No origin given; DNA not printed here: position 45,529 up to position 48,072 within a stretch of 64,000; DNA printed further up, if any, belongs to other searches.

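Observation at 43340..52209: Lipid-linked, GT-C-rich glycosylation system: two ArnC/DPM1-like GT2 plus four GT-C transferases, with no Wzx/Wzy/WaaL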

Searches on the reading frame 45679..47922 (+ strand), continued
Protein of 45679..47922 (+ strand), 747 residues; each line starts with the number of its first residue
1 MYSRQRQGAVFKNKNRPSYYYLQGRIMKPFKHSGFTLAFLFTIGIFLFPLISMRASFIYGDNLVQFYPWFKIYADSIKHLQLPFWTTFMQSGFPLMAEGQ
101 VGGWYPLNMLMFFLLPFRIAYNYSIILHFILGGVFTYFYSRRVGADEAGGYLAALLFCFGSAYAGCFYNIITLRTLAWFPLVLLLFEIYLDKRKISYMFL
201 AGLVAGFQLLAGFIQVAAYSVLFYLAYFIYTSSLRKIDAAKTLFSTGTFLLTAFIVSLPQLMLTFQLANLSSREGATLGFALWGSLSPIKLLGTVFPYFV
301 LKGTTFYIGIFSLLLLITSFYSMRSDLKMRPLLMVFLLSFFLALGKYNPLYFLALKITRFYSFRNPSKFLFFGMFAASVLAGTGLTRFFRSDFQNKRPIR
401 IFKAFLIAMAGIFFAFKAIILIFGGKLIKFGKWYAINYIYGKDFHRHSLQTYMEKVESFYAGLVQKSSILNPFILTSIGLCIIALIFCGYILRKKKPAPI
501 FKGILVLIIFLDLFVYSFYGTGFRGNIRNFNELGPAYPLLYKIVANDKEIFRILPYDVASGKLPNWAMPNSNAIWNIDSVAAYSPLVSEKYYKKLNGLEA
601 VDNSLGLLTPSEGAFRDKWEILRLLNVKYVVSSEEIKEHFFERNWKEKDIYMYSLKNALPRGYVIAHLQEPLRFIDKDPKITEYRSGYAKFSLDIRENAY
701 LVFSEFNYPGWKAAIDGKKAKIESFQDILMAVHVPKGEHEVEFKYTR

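Call 35: predict_structure(alignment_id=A1)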
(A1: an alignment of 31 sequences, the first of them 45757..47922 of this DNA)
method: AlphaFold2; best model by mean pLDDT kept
length: 721 residues; sequences in the alignment: 31
mean_pLDDT: 86.1   pTM: 0.87
mean pLDDT of the five models: 86.1, 85.8, 84.5, 84.1, 83.5
residues with pLDDT >= 90: 340; 70-90: 314; 50-70: 61; < 50: 6
segments of 3 or more residues with pLDDT < 50: 65-68
pLDDT, mean of each block of 10 residues (from residue 1): 77 92 81 72 83 72 55 68 90 90 95 95 95 80 87 97 95 97 86 95 96 96 96 79 60 82 85 71 92 88 94 93 90 81 94 96 82 93 92 90 91 75 86 86 86 92 84 87 88 70 82 92 90 85 79 67 78 71 84 91 91 85 92 92 85 87 92 92 88 94 93 92 64
secondary structure, 60 per line:
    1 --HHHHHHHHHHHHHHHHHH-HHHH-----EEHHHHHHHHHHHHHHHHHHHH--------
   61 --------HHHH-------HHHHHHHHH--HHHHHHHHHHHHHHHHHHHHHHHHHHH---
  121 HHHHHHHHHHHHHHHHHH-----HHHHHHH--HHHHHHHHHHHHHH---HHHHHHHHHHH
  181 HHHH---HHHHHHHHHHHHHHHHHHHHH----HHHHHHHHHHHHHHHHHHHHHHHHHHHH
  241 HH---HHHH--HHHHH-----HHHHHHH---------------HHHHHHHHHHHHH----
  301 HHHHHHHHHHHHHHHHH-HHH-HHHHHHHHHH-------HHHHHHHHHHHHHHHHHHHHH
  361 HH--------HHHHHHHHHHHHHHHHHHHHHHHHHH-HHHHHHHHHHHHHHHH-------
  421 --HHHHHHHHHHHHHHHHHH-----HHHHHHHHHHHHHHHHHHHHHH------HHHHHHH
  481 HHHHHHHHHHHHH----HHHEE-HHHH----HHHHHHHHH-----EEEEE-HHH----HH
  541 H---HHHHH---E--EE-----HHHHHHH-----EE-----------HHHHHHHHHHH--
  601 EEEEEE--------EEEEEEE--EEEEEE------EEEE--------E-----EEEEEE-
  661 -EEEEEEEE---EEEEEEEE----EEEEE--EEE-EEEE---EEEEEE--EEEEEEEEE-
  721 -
elements in order (helices of 4 or more, strands of 3 or more residues): H3-20 H22-25 H33-52 H69-72 H80-88 H91-117 H121-138 H144-150 H153-166 H170-184 H188-208 H213-242 H246-249 H252-256 H262-268 H284-296 H301-317 H323-332 H340-362 H371-396 H398-413 H423-440 H446-467 H474-493 H504-507 H512-520 E526-530 H545-549 H563-569 H588-598 E601-606 E615-621 E624-629 E636-639 E654-659 E662-669 E673-680 E685-689 E692-694 E696-699 E703-708 E711-719

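Call 38: fold_search(model_id=the predicted structure, library=pdb)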
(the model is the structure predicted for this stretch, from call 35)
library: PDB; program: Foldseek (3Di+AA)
matches with E <= 10: 286; with E <= 0.001: 11
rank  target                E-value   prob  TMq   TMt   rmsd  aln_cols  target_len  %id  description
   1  5f15                  1.2e-05  1.00  0.44  0.54   8.6       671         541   12  Crystal Structure of ArnT from Cupriavidus metallidurans bound to Undecaprenyl phosphate (released 2016-02-17)
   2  7bve_A                3.9e-05  1.00  0.34  0.25  17.9       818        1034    9  Cryo-EM structure of Mycobacterium smegmatis arabinosyltransferase EmbC2-AcpM2 in complex with ethambutol (released 2020-04-29)
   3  7bvc_A                2.3e-04  0.99  0.26  0.19  19.7       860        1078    9  Cryo-EM structure of Mycobacterium smegmatis arabinosyltransferase EmbA-EmbB-AcpM2 in complex with ethambutol (released 2020-04-29)
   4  5ezm                  5.2e-04  1.00  0.37  0.46  11.3       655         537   12  Crystal Structure of ArnT from Cupriavidus metallidurans in the apo state (released 2016-02-17)
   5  6ftg_5                5.6e-04  1.00  0.34  0.37  17.4       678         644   12  Subtomogram average of OST-containing ribosome-translocon complexes from canine rough microsomal membranes (released 2018-03-21)
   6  7bvf_A                5.6e-04  0.99  0.27  0.19  20.8       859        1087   10  Cryo-EM structure of Mycobacterium tuberculosis arabinosyltransferase EmbA-EmbB-AcpM2 in complex with ethambutol (released 2020-04-29)
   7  7bvh_A                7.9e-04  1.00  0.36  0.27  17.8       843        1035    9  Crystal structure of arabinosyltransferase EmbC2-AcpM2 complex from Mycobacterium smegmatis complexed with di-arabinos (released 2020-04-29)
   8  6x0o                  7.9e-04  1.00  0.30  0.23  20.1       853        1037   10  Single-Particle Cryo-EM Structure of Arabinosyltransferase EmbB from Mycobacterium smegmatis (released 2020-06-10)
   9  8agb_A                8.3e-04  1.00  0.38  0.42  17.1       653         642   12  Structure of yeast oligosaccharylransferase complex with lipid-linked oligosaccharide bound (released 2022-12-07)
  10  8b6l_I                9.0e-04  1.00  0.34  0.35  21.3       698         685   13  Subtomogram average of the human Sec61-TRAP-OSTA-translocon (released 2022-12-07)
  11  8age_A                9.8e-04  1.00  0.36  0.40  13.3       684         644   10  Structure of yeast oligosaccharylransferase complex with acceptor peptide bound (released 2022-12-07)
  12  8if8_B                1.3e-03  1.00  0.39  0.44  16.6       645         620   10  Arabinosyltransferase AftA (released 2023-05-31)
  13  6ezn_F                1.4e-03  1.00  0.39  0.42  15.2       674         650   12  Cryo-EM structure of the yeast oligosaccharyltransferase (OST) complex (released 2018-01-17)
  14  8if8_C                2.0e-03  1.00  0.38  0.45  17.2       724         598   10  Arabinosyltransferase AftA (released 2023-05-31)
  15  6s7o_A                2.2e-03  1.00  0.35  0.38  21.0       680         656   12  Cryo-EM structure of human oligosaccharyltransferase complex OST-A (released 2019-12-18)
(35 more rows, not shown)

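Call 39: search_protein_families(library=pfam, alignment_id=A1, max_evalue=1)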
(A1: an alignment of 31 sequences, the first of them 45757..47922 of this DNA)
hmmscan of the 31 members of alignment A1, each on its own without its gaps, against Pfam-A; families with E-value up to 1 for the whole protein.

A. member 1, window:45757-47922:+ (721 aa): 1 family
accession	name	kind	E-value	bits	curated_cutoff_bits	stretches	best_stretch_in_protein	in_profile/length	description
PF09586.16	YfhO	-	9e-11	41.3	28.5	1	651-720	754-824/835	Bacterial membrane protein YfhO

B. families by the number of members that match (of 31 scanned): 16 families
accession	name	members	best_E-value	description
PF09586.16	YfhO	23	1e-21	Bacterial membrane protein YfhO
PF01034.25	Syndecan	2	0.086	Syndecan domain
PF13231.12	PMT_2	1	0.0037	Dolichyl-phosphate-mannose-protein mannosyltransferase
PF10066.14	DUF2304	1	0.03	Uncharacterized conserved protein (DUF2304)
PF19868.4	DUF6341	1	0.037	Family of unknown function (DUF6341)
PF12113.13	SVM_signal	1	0.057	SVM protein signal sequence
PF11992.13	TgpA_N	1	0.12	TgpA N-terminal domain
PF20010.5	Collagen_trimer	1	0.13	Collagen trimerization domain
PF22805.1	M_smaller_dom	1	0.18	Protein M, smaller domain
PF19626.4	DUF6131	1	0.22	Family of unknown function (DUF6131)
PF24672.1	DUF7654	1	0.26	Domain of unknown function (DUF7654)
PF21354.3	STAT_linker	1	0.26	Signal transducer and activator of transcription, linker domain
PF14654.11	Epiglycanin_C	1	0.33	Mucin, cleavage site, TM and cytoplasmic tail region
PF11857.13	DUF3377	1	0.73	Domain of unknown function (DUF3377)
PF04923.17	Ninjurin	1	0.87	Ninjurin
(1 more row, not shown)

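Call 41: search_solved_structures(query=A1, max_evalue=1, show_alignments=1)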
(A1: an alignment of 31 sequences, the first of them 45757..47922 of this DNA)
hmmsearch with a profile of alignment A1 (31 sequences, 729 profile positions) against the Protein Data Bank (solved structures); distinct sequences matched with E-value up to 1: 6.
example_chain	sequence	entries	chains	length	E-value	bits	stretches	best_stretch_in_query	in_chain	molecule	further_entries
6r6k_A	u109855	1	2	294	0.0031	19.2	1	576-646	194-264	ABC transporter substrate-binding protein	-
6r3z_A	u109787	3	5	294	0.0057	18.3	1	574-646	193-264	Probable adhesion protein | Adhesion protein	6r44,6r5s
6ru4_A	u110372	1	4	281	0.0069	18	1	574-635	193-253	Probable adhesion protein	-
4px7_A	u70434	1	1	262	0.95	11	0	335-370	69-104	Phosphatidylglycerophosphatase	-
5jwy_A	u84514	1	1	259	0.97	10.9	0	335-369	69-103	Phosphatidylglycerophosphatase B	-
8bm3_A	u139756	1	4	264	1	10.9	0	335-369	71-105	Phosphatidylglycerophosphatase B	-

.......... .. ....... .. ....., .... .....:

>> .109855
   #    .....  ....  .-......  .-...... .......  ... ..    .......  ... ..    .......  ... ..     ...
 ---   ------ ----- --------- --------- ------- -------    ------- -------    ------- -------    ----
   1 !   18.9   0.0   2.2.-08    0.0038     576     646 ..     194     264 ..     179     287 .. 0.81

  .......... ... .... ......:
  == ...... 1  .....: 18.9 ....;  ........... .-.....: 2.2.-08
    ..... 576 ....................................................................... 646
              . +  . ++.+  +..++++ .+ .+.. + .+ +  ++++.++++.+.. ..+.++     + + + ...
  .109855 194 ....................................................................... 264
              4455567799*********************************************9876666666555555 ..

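Call 43: find_related_loci(query=A1, collection=genome_contigs, flank=10000)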
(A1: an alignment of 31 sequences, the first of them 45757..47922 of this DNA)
Query A1 (721 aa) in genome_contigs; peptide patterns used: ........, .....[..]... (x = any residue, [..] = any of these).
55 stretches matched a pattern; 29 encode a relative of the query (tblastn E <= 1e-3); 27 distinct loci.
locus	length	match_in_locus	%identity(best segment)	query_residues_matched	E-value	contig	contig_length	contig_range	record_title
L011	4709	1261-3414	54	5-720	0e+0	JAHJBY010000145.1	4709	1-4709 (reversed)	MAG: Candidatus Omnitrophota bacterium isolate Modern_marine.mb.279 Modern_marine.mb.279_k141_222189, whole genome shotg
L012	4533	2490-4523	52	5-685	0e+0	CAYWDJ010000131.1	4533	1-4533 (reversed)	MAG TPA_asm: uncultured Planctomycetia bacterium isolate binchicken_co181_210 genome assembly, contig: NODE_44487_length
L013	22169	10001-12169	49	1-719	0e+0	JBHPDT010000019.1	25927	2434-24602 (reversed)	Candidatus Omnitrophota bacterium isolate SAG AM-311-C11 NODE_19_length_25927_cov_25.484462, whole genome shotgun sequen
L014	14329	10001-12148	50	5-719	0e+0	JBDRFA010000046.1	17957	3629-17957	MAG: Candidatus Omnitrophota bacterium isolate MEGAHIT-group-1.343 k141_989012, whole genome shotgun sequence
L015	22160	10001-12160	49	1-719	0e+0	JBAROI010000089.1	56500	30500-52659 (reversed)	MAG: Candidatus Omnitrophota bacterium isolate MFD13429_ilm_asm_bin31 k127_134897, whole genome shotgun sequence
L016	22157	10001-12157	47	5-719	0e+0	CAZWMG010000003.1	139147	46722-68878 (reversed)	MAG TPA_asm: uncultured Planctomycetia bacterium isolate SRP167671_co1_128 genome assembly, contig: NODE_87_length_13914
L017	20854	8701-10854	47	5-719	0e+0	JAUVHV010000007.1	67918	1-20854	MAG: Candidatus Omnitrophota bacterium isolate CSMAG_411 CSMAG_411_k141_2193925_length_67918_cov_11.9552, whole genome s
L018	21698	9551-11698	47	5-717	0e+0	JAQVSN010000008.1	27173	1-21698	MAG: Candidatus Omnitrophota bacterium isolate STF1_275 NODE_3961_length_27173_cov_5.182097_Sandtown_F1, whole genome sh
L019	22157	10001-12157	47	5-720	0e+0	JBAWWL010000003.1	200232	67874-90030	MAG: Candidatus Omnitrophota bacterium isolate ELA036 MAG036_3, whole genome shotgun sequence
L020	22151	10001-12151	48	5-720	0e+0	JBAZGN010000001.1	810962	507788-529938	MAG: Candidatus Omnitrophota bacterium isolate SO_2017_LW3_46 NODE_6_length_810962_cov_4.668257_LW162_2017, whole genome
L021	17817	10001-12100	46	24-719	0e+0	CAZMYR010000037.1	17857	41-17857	MAG TPA_asm: uncultured Planctomycetia bacterium isolate binchicken_co34_514 genome assembly, contig: NODE_5120_length_1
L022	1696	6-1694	56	39-599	0e+0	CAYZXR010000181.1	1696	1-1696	MAG TPA_asm: uncultured Planctomycetia bacterium isolate binchicken_co181_45 genome assembly, contig: NODE_189613_length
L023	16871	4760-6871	47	19-720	0e+0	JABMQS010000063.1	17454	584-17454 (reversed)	MAG: Candidatus Omnitrophota bacterium isolate bin.126 k141_2826439, whole genome shotgun sequence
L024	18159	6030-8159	48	9-720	0e+0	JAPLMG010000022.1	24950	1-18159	MAG: Candidatus Omnitrophota bacterium isolate LacPavin_0920_SED3_MAG_48_12 LacPavin_0920_SED3_scaffold_874920, whole ge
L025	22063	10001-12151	44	5-719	0e+0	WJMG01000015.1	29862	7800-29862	MAG: Candidatus Omnitrophota bacterium isolate Bin_214 k141_927658, whole genome shotgun sequence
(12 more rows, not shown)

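Call 78: search_protein_representatives(alignment_id=A1)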
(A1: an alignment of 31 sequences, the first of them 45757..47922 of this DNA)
Query: 31 sequences, 729 profile positions. Proteins with E-value up to 0.001 (for the whole library): 49290; up to 1e-10: 25401; up to 1e-30: 6104. The best 150 are listed.
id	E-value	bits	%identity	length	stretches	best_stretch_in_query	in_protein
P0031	0.0e+00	1038.9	-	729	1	1-725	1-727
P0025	0.0e+00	1026.1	-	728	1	2-724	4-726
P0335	1.4e-263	893.2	-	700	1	25-726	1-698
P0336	2.6e-248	842.7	-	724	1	9-724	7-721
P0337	5.8e-241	818.4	-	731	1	6-725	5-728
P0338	2.1e-236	803.3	-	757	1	3-726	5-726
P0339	2.4e-236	803.1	-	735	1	1-724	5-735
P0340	1.3e-232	790.8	-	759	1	2-725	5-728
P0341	3.5e-228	776.1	-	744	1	16-726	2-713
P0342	2.2e-226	770.2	-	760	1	2-725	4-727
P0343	1.2e-224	764.4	-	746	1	1-724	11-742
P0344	7.0e-219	745.4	-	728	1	2-723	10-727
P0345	6.8e-211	719.0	-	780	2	4-660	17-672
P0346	1.6e-198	678.1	-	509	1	219-724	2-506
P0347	1.0e-196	672.1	-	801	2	4-651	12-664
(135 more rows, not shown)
